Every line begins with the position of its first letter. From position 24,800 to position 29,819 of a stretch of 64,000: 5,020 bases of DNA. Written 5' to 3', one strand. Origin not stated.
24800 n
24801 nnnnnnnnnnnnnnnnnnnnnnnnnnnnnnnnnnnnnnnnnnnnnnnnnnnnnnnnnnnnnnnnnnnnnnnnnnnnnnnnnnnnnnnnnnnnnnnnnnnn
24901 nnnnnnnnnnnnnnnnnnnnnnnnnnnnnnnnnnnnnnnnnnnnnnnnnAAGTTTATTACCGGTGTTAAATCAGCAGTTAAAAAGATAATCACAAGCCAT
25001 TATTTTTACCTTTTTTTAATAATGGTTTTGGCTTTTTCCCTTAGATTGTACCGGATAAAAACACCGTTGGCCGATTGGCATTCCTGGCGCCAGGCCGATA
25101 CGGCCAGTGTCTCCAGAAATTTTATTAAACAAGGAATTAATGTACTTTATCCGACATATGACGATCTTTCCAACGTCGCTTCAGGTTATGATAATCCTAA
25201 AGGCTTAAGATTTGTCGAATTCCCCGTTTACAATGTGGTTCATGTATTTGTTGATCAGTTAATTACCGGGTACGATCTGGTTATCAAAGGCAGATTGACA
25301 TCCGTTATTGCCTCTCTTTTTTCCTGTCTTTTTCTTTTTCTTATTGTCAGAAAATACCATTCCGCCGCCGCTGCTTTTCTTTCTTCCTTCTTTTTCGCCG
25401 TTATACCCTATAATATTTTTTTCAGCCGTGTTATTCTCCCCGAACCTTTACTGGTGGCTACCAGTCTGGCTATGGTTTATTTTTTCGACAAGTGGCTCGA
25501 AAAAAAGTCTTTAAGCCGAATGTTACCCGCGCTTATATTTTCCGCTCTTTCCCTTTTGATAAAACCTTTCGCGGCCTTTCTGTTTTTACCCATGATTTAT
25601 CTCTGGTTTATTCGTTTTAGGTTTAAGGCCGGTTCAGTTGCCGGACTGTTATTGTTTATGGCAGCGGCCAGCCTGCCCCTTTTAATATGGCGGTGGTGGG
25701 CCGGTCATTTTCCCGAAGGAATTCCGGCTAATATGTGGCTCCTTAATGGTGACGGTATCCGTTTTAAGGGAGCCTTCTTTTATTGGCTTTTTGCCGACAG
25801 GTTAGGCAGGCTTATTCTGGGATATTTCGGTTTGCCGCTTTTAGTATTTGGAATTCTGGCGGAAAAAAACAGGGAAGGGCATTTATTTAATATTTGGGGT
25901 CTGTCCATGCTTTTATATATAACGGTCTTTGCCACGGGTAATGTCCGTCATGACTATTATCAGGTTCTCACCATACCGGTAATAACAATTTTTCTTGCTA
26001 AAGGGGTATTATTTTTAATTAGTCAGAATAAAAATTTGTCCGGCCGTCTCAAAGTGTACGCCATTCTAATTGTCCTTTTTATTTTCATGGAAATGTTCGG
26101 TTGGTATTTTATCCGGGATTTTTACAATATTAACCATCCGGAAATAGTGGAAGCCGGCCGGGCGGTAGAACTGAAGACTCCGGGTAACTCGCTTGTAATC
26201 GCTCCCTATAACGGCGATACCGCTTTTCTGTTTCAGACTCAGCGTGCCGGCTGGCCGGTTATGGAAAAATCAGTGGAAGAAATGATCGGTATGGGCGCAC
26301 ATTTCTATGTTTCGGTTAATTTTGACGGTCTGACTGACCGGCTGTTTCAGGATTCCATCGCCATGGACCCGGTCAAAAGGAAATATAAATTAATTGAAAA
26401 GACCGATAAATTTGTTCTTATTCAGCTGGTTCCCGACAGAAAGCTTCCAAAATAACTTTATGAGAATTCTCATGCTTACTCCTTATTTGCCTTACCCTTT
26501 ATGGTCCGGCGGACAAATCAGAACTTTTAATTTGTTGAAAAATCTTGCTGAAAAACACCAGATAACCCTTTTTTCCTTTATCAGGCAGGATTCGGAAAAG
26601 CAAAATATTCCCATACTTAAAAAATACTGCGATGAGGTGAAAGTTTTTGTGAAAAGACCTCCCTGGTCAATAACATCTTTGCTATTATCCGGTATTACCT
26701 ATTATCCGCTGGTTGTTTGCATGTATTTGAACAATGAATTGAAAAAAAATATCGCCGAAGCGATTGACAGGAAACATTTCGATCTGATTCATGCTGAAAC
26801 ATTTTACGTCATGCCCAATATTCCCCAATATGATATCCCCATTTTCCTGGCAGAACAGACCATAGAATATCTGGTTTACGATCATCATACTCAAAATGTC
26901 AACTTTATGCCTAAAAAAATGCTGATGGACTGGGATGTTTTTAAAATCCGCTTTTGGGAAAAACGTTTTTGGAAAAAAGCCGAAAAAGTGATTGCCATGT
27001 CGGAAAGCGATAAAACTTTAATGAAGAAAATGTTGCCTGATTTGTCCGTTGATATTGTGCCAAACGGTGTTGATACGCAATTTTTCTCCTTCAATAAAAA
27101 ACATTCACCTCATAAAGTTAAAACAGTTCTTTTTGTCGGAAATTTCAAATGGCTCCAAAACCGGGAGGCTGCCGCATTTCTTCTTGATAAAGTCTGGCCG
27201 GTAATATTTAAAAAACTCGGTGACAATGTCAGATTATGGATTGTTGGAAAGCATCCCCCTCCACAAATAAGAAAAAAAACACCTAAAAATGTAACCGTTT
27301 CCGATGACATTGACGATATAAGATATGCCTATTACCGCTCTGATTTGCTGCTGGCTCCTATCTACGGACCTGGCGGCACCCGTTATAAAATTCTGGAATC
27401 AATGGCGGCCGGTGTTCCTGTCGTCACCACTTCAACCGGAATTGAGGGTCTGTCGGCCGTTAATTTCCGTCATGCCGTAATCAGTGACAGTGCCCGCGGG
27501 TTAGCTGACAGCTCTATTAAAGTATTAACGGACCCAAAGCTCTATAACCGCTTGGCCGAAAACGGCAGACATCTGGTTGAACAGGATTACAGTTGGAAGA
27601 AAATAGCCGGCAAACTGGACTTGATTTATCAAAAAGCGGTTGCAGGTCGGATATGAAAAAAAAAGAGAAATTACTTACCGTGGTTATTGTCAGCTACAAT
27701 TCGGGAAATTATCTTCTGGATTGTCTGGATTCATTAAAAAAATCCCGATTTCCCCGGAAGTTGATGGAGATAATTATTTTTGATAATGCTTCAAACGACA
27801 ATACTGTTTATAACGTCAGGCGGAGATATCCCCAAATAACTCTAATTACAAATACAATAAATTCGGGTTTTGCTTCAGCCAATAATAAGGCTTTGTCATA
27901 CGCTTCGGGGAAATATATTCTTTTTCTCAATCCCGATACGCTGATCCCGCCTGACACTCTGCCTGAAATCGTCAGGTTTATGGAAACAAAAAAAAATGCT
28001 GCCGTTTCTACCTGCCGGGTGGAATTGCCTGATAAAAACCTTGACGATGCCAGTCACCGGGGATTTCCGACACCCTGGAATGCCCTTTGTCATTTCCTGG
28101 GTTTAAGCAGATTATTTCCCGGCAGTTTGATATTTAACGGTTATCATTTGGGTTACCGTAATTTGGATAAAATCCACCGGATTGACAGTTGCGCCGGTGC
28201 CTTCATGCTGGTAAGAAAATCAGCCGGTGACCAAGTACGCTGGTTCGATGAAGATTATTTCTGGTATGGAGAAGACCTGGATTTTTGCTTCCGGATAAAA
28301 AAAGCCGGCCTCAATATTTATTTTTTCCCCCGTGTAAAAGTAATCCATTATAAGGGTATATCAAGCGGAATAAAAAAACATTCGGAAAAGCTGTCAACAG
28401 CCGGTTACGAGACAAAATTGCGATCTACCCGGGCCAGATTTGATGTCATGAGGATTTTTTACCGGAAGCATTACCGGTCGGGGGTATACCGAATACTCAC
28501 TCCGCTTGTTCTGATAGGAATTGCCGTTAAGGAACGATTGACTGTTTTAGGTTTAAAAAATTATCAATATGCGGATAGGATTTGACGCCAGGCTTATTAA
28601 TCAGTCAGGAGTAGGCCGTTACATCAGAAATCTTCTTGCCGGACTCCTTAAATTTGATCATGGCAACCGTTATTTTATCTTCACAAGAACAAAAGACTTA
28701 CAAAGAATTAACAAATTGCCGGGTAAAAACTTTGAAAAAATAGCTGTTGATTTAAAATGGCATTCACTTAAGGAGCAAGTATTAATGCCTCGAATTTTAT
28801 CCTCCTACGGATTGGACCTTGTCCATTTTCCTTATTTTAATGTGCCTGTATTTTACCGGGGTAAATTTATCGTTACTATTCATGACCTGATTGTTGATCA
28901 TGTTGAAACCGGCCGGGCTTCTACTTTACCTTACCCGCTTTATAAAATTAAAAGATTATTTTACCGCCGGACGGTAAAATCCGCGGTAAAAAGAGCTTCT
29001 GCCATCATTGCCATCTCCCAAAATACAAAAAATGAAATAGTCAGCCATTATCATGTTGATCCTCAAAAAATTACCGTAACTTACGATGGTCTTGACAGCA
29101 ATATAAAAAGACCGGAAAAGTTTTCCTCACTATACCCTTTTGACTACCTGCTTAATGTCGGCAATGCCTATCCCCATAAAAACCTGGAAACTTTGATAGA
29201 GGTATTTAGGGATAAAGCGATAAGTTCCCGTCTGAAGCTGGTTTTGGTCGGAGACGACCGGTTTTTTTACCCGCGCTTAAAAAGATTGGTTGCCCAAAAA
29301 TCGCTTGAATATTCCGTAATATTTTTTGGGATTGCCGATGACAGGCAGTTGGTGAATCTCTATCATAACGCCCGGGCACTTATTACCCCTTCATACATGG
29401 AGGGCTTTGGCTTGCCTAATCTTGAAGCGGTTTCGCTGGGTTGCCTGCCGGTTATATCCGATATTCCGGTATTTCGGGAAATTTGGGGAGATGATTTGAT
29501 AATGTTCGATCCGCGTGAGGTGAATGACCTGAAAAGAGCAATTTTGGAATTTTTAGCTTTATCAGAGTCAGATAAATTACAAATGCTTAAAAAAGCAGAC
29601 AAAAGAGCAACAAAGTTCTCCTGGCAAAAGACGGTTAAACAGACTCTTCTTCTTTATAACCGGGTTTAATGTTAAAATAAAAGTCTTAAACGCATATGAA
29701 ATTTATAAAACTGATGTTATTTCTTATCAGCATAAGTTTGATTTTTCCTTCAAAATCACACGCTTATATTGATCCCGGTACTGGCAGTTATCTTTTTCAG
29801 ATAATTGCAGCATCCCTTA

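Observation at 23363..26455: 1030-aa single-ORF fusion of an O-antigen-ligase/Wzy_C-like domain with an ArnT/PMT-like GT-C domain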

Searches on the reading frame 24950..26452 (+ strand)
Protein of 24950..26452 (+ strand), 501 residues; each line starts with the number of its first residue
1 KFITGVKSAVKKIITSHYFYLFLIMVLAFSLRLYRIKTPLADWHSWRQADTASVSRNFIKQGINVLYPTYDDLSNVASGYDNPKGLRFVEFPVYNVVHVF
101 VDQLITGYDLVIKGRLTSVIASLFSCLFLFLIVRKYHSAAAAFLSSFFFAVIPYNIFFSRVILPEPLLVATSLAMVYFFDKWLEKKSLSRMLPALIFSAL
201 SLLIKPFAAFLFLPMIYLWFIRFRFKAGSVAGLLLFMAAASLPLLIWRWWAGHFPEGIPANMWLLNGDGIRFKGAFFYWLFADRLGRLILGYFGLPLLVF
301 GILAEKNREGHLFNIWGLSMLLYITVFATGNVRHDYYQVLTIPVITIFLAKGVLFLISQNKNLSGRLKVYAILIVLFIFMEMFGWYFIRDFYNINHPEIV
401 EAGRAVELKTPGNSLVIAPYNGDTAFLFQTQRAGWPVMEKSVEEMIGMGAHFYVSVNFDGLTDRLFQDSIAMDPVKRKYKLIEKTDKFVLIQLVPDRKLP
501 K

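Call 48: search_solved_structures(query=A3, max_evalue=10, show_alignments=3)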
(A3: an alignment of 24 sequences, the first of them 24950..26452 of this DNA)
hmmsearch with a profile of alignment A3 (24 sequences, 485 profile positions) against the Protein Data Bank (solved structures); distinct sequences matched with E-value up to 10: 0.

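Call 67: search_protein_families(library=pfam, alignment_id=A3, max_evalue=0.001)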
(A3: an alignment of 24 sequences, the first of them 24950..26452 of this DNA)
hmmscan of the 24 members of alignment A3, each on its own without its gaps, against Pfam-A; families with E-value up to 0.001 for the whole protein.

A. member 1, window:24950-26452:+ (501 aa): 3 families
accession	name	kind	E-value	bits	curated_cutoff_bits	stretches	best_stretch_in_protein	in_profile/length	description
PF13231.12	PMT_2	-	5.5e-10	40.1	26.1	1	114-247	24-160/160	Dolichyl-phosphate-mannose-protein mannosyltransferase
PF09913.15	DUF2142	-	0.00012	21.5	30.1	1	110-245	123-258/395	Predicted membrane protein (DUF2142)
PF02366.24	PMT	-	0.00023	21.3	22.7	1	108-238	79-219/245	Dolichyl-phosphate-mannose-protein mannosyltransferase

B. families by the number of members that match (of 24 scanned): 4 families
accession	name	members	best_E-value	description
PF13231.12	PMT_2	22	4.2e-19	Dolichyl-phosphate-mannose-protein mannosyltransferase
PF02366.24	PMT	13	5e-15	Dolichyl-phosphate-mannose-protein mannosyltransferase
PF09913.15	DUF2142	5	0.00012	Predicted membrane protein (DUF2142)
PF03901.23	Glyco_transf_22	2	1.5e-05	Alg9-like mannosyltransferase family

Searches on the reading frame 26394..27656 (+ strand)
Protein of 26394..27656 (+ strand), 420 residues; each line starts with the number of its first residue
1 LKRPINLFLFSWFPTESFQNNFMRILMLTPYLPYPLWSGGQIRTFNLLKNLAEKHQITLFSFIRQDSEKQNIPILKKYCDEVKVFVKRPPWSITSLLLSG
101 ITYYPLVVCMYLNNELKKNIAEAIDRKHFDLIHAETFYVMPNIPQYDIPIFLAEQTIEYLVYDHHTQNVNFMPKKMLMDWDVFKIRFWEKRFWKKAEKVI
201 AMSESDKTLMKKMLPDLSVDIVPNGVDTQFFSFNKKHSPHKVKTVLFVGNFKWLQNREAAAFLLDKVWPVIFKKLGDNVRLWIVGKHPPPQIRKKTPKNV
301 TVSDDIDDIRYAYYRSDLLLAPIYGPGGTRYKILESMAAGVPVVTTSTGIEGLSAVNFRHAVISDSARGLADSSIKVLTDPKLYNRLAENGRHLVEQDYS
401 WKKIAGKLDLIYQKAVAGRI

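Call 5: search_protein_families(library=pfam, proteins=[window:26394-27656:+], max_evalue=0.001)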
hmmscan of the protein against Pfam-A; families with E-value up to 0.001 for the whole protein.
window:26394-27656:+ (420 aa): 4 families
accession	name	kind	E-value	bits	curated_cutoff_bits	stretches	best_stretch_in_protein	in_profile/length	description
PF13692.12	Glyco_trans_1_4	-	5.3e-21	75.8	27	1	243-380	2-142/142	Glycosyl transferases group 1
PF00534.26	Glycos_transf_1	-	2.1e-12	47.4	26.4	1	232-393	5-171/172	Glycosyl transferases group 1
PF13439.12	Glyco_transf_4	-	9.8e-11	42.4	28.5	1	38-229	2-169/170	Glycosyltransferase Family 4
PF13524.12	Glyco_trans_1_2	-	7.3e-06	26.4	25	1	308-406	39-140/144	Glycosyl transferase-like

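Call 53: search_protein_families(library=ncbifam, proteins=[window:26394-27656:+], max_evalue=0.001)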
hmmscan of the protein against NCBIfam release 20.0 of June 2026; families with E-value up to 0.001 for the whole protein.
window:26394-27656:+ (420 aa): 15 families
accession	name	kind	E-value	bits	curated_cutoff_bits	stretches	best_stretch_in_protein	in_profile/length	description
TIGR03087.1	stp1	hypoth_equivalog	1.4e-56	192.4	316.65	1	25-412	1-394/397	TIGR03087 family PEP-CTERM/XrtA system glycosyltransferase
NF041010.1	glycosy_Agl16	equivalog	6.9e-14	51.5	575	1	156-414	93-350/352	glycosylation protein Agl16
TIGR02149.1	glgA_Coryne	subfamily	5.2e-12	45.6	302.4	1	317-415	285-390/391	glycogen synthase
TIGR03999.1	thiol_BshA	equivalog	2.4e-09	36.6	273.7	1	104-415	60-373/375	N-acetyl-alpha-D-glucosaminyl L-malate synthase BshA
NF053787.1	GlcN_PG_synth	equivalog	2.9e-09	36.3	480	1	178-414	126-358/361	N-acetylglucosaminyl phosphatidylglycerol synthase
NF047684.1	TeichurnBiosyTuaC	equivalog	7.6e-08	31.7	550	1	128-415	108-389/391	teichuronic acid biosynthesis protein TuaC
TIGR03088.1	stp2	hypoth_equivalog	8.2e-08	31.7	409.05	1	305-414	262-372/374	TIGR03088 family PEP-CTERM/XrtA system glycosyltransferase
TIGR04047.1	MSMEG_0565_glyc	hypoth_equivalog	1e-07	31.4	259.85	0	333-409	293-368/373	MSMEG_0565 family glycosyltransferase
NF012028.0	PRK15484.1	subfamily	2e-07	30.4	618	0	315-409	276-372/380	lipopolysaccharide N-acetylglucosaminyltransferase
NF041876.1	EPS_EpsE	equivalog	4.7e-07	29.4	400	1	332-407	311-388/389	exopolysaccharide biosynthesis GT4 family glycosyltransferase EpsE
NF053513.1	Gtran_IagA_BgsA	equivalog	8.3e-07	28.3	460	1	126-416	41-332/333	LTA glycolipid anchor biosynthesis glycosyltransferase, IagA/BgsA family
TIGR04063.1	stp3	hypoth_equivalog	1.2e-05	24.4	442.05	0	189-416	151-396/397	TIGR04063 family PEP-CTERM/XrtA system glycosyltransferase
NF038229.1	Glyco4_Geo_Pelo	equivalog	5e-05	22.5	400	1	312-416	234-337/338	GPMC system family 4 glycosyltransferase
TIGR04157.1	glyco_rSAM_CFB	subfamily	8.5e-05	21.7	400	1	189-412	163-406/406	TIGR04157 family glycosyltransferase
NF038295.1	EPS_HpsP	equivalog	0.00064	18.8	550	1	332-414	303-386/388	hormogonium polysaccharide biosynthesis glycosyltransferase HpsP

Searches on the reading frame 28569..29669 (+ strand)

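Call 6: search_protein_families(library=pfam, proteins=[window:28569-29669:+], max_evalue=0.001)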
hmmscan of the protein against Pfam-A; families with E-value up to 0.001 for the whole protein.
window:28569-29669:+ (366 aa): 5 families
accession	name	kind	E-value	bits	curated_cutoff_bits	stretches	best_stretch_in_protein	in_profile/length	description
PF00534.26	Glycos_transf_1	-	2.5e-26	92.7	26.4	1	193-341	17-166/172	Glycosyl transferases group 1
PF13692.12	Glyco_trans_1_4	-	4.4e-19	69.6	27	1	194-329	4-140/142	Glycosyl transferases group 1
PF13439.12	Glyco_transf_4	-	5.5e-17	62.7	28.5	1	13-176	2-167/170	Glycosyltransferase Family 4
PF13579.12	Glyco_trans_4_4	-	6.5e-06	27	29.7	1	13-171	1-155/158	Glycosyl transferase 4-like domain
PF20706.3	GT4-conflict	-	0.00011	21.8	26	1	202-296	210-309/385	Family 4 Glycosyltransferase in conflict systems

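Call 53: search_protein_families(library=ncbifam, proteins=[window:28569-29669:+], max_evalue=0.001)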
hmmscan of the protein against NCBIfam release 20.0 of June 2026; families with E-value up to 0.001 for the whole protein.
window:28569-29669:+ (366 aa): 26 families (the best 25 are shown)
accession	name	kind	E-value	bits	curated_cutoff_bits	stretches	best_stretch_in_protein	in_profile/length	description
TIGR04047.1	MSMEG_0565_glyc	hypoth_equivalog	5.2e-20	71.9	259.85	1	137-364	133-372/373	MSMEG_0565 family glycosyltransferase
TIGR03999.1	thiol_BshA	equivalog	1.3e-15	57.2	273.7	1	132-366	134-373/375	N-acetyl-alpha-D-glucosaminyl L-malate synthase BshA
TIGR02149.1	glgA_Coryne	subfamily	3.5e-15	56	302.4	1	137-366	139-390/391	glycogen synthase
NF041010.1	glycosy_Agl16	equivalog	1.6e-14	53.6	575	1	135-364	126-349/352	glycosylation protein Agl16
TIGR03449.1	mycothiol_MshA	equivalog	5.9e-14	51.8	462.5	1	137-365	159-402/406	D-inositol-3-phosphate glycosyltransferase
TIGR04157.1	glyco_rSAM_CFB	subfamily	5.2e-13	48.8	400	1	136-297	163-329/406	TIGR04157 family glycosyltransferase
NF050063.1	ProtGlycPglJ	equivalog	1.1e-12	47.8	500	1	123-358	125-358/363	N-acetylgalactosamine-N,N'-diacetylbacillosaminyl-diphospho-undecaprenol 4-alpha-N-acetylgalactosaminyltransferase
NF038295.1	EPS_HpsP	equivalog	2.7e-09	36.5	550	1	127-365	139-386/388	hormogonium polysaccharide biosynthesis glycosyltransferase HpsP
NF038255.1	exopoly_VpsD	equivalog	2.7e-09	36.4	300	1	204-365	216-378/381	VpsD family glycosyltransferase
NF053513.1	Gtran_IagA_BgsA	equivalog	3.4e-09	36.2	460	1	131-363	94-328/333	LTA glycolipid anchor biosynthesis glycosyltransferase, IagA/BgsA family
NF046071.1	B1-4RhmsylTfaseCps2T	equivalog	4.4e-09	35.7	500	1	129-358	140-379/384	beta 1-4 rhamnosyltransferase Cps2T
TIGR03088.1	stp2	hypoth_equivalog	1.4e-08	34.2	409.05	1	128-365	125-372/374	TIGR03088 family PEP-CTERM/XrtA system glycosyltransferase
NF041879.1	EPS_EpsH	equivalog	4e-08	32.4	800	1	136-364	183-414/431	exopolysaccharide biosynthesis glycosyltransferase EpsH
TIGR04063.1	stp3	hypoth_equivalog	6.9e-08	31.8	442.05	1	132-365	147-394/397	TIGR04063 family PEP-CTERM/XrtA system glycosyltransferase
NF041876.1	EPS_EpsE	equivalog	1.2e-07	31.4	400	1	141-346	160-375/389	exopolysaccharide biosynthesis GT4 family glycosyltransferase EpsE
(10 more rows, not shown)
